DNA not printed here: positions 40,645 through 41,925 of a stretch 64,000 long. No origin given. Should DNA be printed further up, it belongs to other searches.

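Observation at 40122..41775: Two-gene low-GC operon: T5orf172 (GIY-YIG-like) protein plus membrane-anchored Sel1-repeat protein, a candidate uncharacterised defence pair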

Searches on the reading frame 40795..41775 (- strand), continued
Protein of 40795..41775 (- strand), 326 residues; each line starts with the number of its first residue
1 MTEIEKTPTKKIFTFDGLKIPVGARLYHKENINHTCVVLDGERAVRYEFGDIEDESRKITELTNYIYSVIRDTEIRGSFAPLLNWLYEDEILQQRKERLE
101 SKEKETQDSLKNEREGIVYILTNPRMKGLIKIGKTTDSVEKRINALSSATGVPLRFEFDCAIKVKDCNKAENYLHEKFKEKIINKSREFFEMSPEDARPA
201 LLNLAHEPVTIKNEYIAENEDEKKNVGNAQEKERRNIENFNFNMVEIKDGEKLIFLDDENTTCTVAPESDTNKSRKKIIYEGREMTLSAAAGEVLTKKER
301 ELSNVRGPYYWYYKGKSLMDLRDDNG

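Call 55: search_protein_families(library=pfam, proteins=[P0057, P0061, P0094, P0093, P0065, P0116, P0071, P0114], max_evalue=0.1)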
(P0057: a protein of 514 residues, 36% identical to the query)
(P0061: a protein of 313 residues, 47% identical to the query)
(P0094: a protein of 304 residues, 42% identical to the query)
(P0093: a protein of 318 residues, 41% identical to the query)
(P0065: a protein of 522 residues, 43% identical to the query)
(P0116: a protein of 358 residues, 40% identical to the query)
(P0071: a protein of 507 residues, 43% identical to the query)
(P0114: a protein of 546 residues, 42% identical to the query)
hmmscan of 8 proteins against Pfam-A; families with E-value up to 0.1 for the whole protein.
P0057 (514 aa): 3 families
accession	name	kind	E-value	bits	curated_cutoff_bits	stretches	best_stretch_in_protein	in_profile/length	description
PF10544.15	T5orf172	-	1.3e-16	61.4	20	1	6-93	1-97/101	T5orf172 domain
PF13455.12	MUG113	-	3.5e-11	44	22.3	1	20-91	1-68/73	Meiotically up-regulated gene 113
PF08238.18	Sel1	-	1.2e-09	38.8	30.7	1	121-155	2-35/36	Sel1 repeat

P0061 (313 aa): 7 families
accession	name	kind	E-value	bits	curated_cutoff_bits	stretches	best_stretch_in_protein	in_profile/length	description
PF10544.15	T5orf172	-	2.7e-16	60.3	20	1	6-93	1-97/101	T5orf172 domain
PF13455.12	MUG113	-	9.7e-10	39.3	22.3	1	20-92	1-69/73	Meiotically up-regulated gene 113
PF08238.18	Sel1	-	1.6e-08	35.2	30.7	1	134-160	11-36/36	Sel1 repeat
PF13181.12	TPR_8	-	0.0016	18.9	25.7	0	162-190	2-29/34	Tetratricopeptide repeat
PF07719.23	TPR_2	-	0.0035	17.8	27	0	144-158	16-30/34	Tetratricopeptide repeat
PF00515.34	TPR_1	-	0.0036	17.5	27.8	0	144-157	16-29/34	Tetratricopeptide repeat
PF13432.12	TPR_16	-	0.075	13.9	32.7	0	144-193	12-62/65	Tetratricopeptide repeat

P0094 (304 aa): 3 families
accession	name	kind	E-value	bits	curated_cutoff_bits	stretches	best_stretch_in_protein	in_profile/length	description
PF10544.15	T5orf172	-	1.2e-13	51.9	20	1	5-94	1-99/101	T5orf172 domain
PF08238.18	Sel1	-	2.9e-07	31.2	30.7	1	160-192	2-34/36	Sel1 repeat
PF16730.10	DnaGprimase_HBD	-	0.018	15.5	25.9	1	225-301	41-111/118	DnaG-primase C-terminal, helicase-binding domain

P0093 (318 aa): 6 families
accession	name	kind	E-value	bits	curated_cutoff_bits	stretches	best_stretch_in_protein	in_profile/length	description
PF10544.15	T5orf172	-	6.5e-16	59.1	20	1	6-93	1-97/101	T5orf172 domain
PF13455.12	MUG113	-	1.4e-11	45.2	22.3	1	21-90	2-67/73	Meiotically up-regulated gene 113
PF08238.18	Sel1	-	2.7e-07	31.3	30.7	1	124-154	7-36/36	Sel1 repeat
PF00515.34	TPR_1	-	0.0021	18.2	27.8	0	138-151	16-29/34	Tetratricopeptide repeat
PF07719.23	TPR_2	-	0.039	14.5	27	0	138-152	16-30/34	Tetratricopeptide repeat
PF13176.12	TPR_7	-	0.074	13.6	27.9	0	138-151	14-27/36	Tetratricopeptide repeat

P0065 (522 aa): 4 families
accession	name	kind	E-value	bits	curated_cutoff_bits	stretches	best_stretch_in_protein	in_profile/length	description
PF10544.15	T5orf172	-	3.3e-16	60.1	20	1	6-93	1-97/101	T5orf172 domain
PF13455.12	MUG113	-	5.2e-12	46.6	22.3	1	20-93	1-70/73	Meiotically up-regulated gene 113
PF21767.3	SCC3_C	-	0.00035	20.5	27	1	336-424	170-256/321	Cohesin subunit SCC3, C-terminal domain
PF08238.18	Sel1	-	0.00043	21.2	30.7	1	127-155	8-35/36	Sel1 repeat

P0116 (358 aa): 14 families
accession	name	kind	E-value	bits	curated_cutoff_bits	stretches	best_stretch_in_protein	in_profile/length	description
PF10544.15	T5orf172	-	4.9e-14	53.1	20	1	2-81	12-100/101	T5orf172 domain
PF13455.12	MUG113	-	3e-13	50.6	22.3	1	5-79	1-71/73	Meiotically up-regulated gene 113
PF00515.34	TPR_1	-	3.6e-11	42.8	27.8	2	232-257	2-27/34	Tetratricopeptide repeat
PF07719.23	TPR_2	-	1.7e-09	37.5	27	1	232-258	2-28/34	Tetratricopeptide repeat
PF13181.12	TPR_8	-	4.9e-08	33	25.7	1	232-257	2-27/34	Tetratricopeptide repeat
PF13424.12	TPR_12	-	1e-06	29.3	30.1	0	216-257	27-71/77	Tetratricopeptide repeat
PF13414.12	TPR_11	-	3.4e-06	27.1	26.8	0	126-140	9-23/42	TPR repeat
PF13432.12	TPR_16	-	5.7e-05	23.9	32.7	1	213-256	11-56/65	Tetratricopeptide repeat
PF08238.18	Sel1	-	0.00048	21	30.7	0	116-138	11-32/36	Sel1 repeat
PF13174.12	TPR_6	-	0.0058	17.6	26.3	0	233-256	2-25/33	Tetratricopeptide repeat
PF04212.24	MIT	-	0.015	15.8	30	0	125-139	18-32/66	MIT (microtubule interacting and transport) domain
PF14559.12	TPR_19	-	0.023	15.5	25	0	214-259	6-53/68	Tetratricopeptide repeat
PF13374.12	TPR_10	-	0.05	14.1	27.5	0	233-256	4-27/42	Tetratricopeptide repeat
PF13428.12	TPR_14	-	0.089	14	23.5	0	125-148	15-39/44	Tetratricopeptide repeat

P0071 (507 aa): 4 families
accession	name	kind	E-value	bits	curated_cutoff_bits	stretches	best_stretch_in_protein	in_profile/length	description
PF10544.15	T5orf172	-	1.7e-15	57.8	20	1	6-93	1-97/101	T5orf172 domain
PF13455.12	MUG113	-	1.3e-11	45.4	22.3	1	20-93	1-70/73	Meiotically up-regulated gene 113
PF08238.18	Sel1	-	2.5e-06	28.3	30.7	0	131-156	12-36/36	Sel1 repeat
PF13181.12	TPR_8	-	0.03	14.9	25.7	0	158-182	2-26/34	Tetratricopeptide repeat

P0114 (546 aa): 6 families
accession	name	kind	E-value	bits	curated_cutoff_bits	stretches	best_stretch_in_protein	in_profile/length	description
PF10544.15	T5orf172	-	7.5e-16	58.9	20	1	6-94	1-98/101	T5orf172 domain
PF13455.12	MUG113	-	1.1e-12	48.7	22.3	1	20-94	1-71/73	Meiotically up-regulated gene 113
PF08238.18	Sel1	-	6.6e-09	36.4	30.7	1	121-157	1-36/36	Sel1 repeat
PF07719.23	TPR_2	-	0.023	15.2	27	1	160-187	3-30/34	Tetratricopeptide repeat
PF13181.12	TPR_8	-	0.03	14.9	25.7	1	160-188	3-31/34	Tetratricopeptide repeat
PF21514.3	FimA-like_C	-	0.061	13.4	27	0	365-434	62-131/189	FimA-like major fimbrial subunit protein, C-terminal domain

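Call 61: search_protein_families(library=padloc, proteins=[P0057, P0094, P0015, P0003], max_evalue=0.001)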
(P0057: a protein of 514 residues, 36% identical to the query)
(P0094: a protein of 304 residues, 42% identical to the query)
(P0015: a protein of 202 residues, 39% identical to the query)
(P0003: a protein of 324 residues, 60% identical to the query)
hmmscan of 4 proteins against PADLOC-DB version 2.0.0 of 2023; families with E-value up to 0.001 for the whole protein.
P0057 (514 aa): 4 families
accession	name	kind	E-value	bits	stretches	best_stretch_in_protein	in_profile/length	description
PDLC05041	PDC-S57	-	3.9e-26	90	1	1-115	1-110/212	-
PDLC05043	PDC-S57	-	3e-14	51.1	1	4-118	3-124/221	-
PDLC05042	PDC-S57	-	4.3e-11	40.9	1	5-97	7-100/245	-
PDLC05040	PDC-S57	-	0.00063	17.7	0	5-86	3-82/229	-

P0094 (304 aa): 4 families
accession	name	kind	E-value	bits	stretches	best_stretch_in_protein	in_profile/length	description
PDLC05041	PDC-S57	-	4.5e-24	83.2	1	3-116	4-114/212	-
PDLC05043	PDC-S57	-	1.9e-16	58.3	1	1-101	1-108/221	-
PDLC05042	PDC-S57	-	8.4e-11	40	1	3-96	6-100/245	-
PDLC03677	HEase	-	0.00071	17.1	1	134-270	116-243/359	homing endonuclease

P0015 (202 aa): 6 families
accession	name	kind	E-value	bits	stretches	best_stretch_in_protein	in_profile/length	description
PDLC05041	PDC-S57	-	5e-76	253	1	2-200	5-208/212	-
PDLC05043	PDC-S57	-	4e-50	168.4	1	2-200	4-218/221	-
PDLC05042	PDC-S57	-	2.2e-14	51.7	1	5-90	10-100/245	-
PDLC05040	PDC-S57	-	1.5e-06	26.3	1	4-150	5-146/229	-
PDLC03977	PD-Lambda-1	-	5.9e-06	23.4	1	17-104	372-469/496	-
PDLC03976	PD-Lambda-1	-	7.8e-06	23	1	17-113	373-479/491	-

P0003 (324 aa): 6 families
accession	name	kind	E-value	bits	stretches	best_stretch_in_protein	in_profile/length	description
PDLC05041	PDC-S57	-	6.2e-68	226.5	2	110-323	3-208/212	-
PDLC05043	PDC-S57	-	6.5e-45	151.4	2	111-322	3-217/221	-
PDLC05042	PDC-S57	-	1.1e-14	52.7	1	110-232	5-128/245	-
PDLC03977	PD-Lambda-1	-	1.6e-11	41.8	1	87-196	330-444/496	-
PDLC03976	PD-Lambda-1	-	3.2e-11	40.8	1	87-210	331-460/491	-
PDLC05040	PDC-S57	-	6.3e-11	40.6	1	112-232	3-118/229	-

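Call 62: find_encoding_contigs(protein=P0004, flank=5000, max_places=3)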
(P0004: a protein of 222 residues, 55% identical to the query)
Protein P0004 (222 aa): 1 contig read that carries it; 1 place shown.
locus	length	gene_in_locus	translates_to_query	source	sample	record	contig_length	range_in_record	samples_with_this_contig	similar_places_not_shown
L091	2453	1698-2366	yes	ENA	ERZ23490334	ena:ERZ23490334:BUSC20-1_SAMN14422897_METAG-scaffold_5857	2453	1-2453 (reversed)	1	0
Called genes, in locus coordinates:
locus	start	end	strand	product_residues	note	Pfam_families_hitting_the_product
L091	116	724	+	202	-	-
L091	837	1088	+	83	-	-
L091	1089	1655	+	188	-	-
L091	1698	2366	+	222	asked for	PF10544:T5orf172, PF13455:MUG113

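Call 63: find_encoding_contigs(protein=P0005, flank=5000, max_places=3)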
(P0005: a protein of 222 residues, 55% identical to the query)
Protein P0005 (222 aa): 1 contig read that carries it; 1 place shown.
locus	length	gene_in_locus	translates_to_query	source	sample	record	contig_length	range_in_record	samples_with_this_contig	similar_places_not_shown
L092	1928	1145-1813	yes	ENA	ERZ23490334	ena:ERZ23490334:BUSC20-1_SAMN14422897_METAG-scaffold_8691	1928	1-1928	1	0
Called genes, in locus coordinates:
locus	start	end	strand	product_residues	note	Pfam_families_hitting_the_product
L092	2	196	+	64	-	?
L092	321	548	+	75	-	-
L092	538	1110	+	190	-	PF14362:DUF4407 (weak), PF07798:CCDC90-like, PF01442:Apolipoprotein (faint)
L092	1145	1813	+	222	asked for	PF10544:T5orf172, PF13455:MUG113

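Call 66: find_related_loci(query=A3, collection=metagenome_contigs, flank=5000)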
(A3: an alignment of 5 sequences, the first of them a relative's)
Query A3 (326 aa) in metagenome_contigs; peptide patterns used: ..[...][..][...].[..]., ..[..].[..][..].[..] (x = any residue, [..] = any of these).
600 stretches matched a pattern, but none encodes a relative of the query by tblastn (E <= 1e-3).

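Call 73: find_related_loci(query=A1, collection=viral_contigs, flank=5000)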
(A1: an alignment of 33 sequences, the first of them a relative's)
Query A1 (326 aa) in viral_contigs; peptide patterns used: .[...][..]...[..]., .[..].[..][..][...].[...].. (x = any residue, [..] = any of these).
181 stretches matched a pattern; 65 encode a relative of the query (tblastn E <= 1e-3); 65 distinct loci.
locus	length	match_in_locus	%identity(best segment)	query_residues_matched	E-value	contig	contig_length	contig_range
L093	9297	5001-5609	37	13-318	3e-30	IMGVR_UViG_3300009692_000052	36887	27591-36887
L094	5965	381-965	37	117-325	6e-29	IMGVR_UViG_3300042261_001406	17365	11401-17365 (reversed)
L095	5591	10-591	37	117-322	4e-29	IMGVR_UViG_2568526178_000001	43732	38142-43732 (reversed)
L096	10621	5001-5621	35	109-324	1e-28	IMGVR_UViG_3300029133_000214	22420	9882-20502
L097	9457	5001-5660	35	94-324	4e-27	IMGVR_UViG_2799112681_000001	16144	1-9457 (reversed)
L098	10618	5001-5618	33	111-325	3e-27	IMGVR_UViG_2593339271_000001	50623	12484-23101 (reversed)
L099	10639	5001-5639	32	109-324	4e-26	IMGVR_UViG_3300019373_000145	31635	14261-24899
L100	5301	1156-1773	34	111-323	3e-25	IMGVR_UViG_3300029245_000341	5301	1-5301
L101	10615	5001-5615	33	111-323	4e-25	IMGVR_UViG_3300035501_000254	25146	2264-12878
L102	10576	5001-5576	31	115-318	7e-24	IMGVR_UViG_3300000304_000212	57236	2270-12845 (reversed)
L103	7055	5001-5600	36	116-324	5e-22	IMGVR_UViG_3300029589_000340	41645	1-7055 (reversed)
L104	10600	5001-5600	36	116-324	5e-22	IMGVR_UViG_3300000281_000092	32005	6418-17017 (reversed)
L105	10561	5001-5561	31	104-298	2e-19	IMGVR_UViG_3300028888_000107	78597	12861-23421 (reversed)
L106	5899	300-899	30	117-323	3e-18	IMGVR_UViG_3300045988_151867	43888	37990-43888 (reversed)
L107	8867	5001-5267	39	109-197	8e-17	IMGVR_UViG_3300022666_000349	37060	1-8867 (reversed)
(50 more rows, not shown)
